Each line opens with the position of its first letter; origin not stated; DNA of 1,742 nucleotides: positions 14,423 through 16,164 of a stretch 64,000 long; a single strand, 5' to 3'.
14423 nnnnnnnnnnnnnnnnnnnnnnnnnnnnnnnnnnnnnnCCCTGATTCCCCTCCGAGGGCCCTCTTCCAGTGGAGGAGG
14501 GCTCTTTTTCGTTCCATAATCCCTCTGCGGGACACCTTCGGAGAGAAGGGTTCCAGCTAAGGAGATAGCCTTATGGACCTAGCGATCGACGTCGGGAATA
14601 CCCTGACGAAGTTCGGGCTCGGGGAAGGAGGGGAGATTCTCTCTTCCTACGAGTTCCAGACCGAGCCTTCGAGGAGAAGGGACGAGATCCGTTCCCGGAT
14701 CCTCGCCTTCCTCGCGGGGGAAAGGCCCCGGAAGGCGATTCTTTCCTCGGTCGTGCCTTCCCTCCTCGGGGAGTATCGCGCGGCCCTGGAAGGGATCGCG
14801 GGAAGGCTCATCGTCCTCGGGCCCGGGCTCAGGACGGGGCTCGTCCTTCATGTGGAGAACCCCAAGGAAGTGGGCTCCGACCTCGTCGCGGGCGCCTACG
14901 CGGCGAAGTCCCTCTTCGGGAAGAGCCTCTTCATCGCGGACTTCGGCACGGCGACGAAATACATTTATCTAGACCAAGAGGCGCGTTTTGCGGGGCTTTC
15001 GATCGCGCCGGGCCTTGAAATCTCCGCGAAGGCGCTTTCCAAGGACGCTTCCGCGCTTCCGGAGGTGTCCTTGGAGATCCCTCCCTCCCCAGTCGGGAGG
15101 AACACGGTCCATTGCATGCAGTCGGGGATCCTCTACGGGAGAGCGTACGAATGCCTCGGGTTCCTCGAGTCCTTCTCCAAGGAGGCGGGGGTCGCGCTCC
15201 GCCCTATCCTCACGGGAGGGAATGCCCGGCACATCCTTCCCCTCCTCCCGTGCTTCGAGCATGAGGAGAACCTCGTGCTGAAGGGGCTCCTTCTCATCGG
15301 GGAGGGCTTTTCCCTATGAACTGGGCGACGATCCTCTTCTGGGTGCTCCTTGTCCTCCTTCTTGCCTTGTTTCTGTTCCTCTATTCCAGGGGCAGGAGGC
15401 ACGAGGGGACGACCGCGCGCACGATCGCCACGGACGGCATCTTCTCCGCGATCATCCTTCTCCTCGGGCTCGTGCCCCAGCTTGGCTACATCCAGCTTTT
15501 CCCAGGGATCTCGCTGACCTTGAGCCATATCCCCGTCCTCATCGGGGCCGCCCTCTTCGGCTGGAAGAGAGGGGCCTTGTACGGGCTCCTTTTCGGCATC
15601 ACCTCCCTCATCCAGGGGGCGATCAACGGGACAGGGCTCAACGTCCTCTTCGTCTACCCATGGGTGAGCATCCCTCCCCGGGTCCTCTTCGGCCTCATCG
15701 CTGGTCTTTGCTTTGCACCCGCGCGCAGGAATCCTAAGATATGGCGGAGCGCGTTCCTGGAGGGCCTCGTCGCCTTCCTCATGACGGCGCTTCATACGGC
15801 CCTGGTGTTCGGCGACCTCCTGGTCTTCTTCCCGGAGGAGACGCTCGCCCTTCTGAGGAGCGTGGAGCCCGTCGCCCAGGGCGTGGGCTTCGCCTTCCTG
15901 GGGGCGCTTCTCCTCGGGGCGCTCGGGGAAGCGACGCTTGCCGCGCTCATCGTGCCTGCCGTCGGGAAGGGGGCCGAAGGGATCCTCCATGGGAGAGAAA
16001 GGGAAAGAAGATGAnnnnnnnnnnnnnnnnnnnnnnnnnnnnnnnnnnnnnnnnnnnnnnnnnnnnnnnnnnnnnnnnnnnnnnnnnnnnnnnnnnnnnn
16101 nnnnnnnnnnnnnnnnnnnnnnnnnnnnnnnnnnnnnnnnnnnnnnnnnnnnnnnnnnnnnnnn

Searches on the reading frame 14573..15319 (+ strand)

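Call 29: search_protein_families(library=pfam, proteins=[window:14573-15319:+], max_evalue=0.0001)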
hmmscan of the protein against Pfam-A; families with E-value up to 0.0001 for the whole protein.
window:14573-15319:+ (248 aa): 1 family
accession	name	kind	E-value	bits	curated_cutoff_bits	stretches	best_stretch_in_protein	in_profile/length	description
PF03309.20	Pan_kinase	-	2e-47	162.2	24.7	1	3-194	2-199/205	Type III pantothenate kinase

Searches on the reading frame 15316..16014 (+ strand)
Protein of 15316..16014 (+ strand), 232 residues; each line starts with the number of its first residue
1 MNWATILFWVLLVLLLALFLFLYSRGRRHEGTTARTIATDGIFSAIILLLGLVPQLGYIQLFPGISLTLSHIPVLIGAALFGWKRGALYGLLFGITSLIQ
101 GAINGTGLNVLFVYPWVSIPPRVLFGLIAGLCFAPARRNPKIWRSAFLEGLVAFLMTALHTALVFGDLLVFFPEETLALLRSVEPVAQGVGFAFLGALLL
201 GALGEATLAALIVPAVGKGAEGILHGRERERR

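Call 29: search_protein_families(library=pfam, proteins=[window:15316-16014:+], max_evalue=0.0001)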
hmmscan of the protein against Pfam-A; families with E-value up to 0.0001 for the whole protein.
window:15316-16014:+ (232 aa): 2 families
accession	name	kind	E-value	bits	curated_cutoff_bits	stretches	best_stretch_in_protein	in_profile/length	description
PF12822.12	ECF_trnsprt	-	8.1e-18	65.4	30.7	1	35-216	1-168/169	ECF transporter, substrate-specific component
PF09515.15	Thia_YuaJ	-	3.7e-06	27.6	25.8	1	40-116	4-78/177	Thiamine transporter protein (Thia_YuaJ)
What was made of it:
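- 15316..16014 (+): Context: a second ECF S-component (PF12822) next to coaX. It indicates that this organism uses a shared ECF energising module encoded elsewhere. PF12822 E=8e-18 (call 29).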
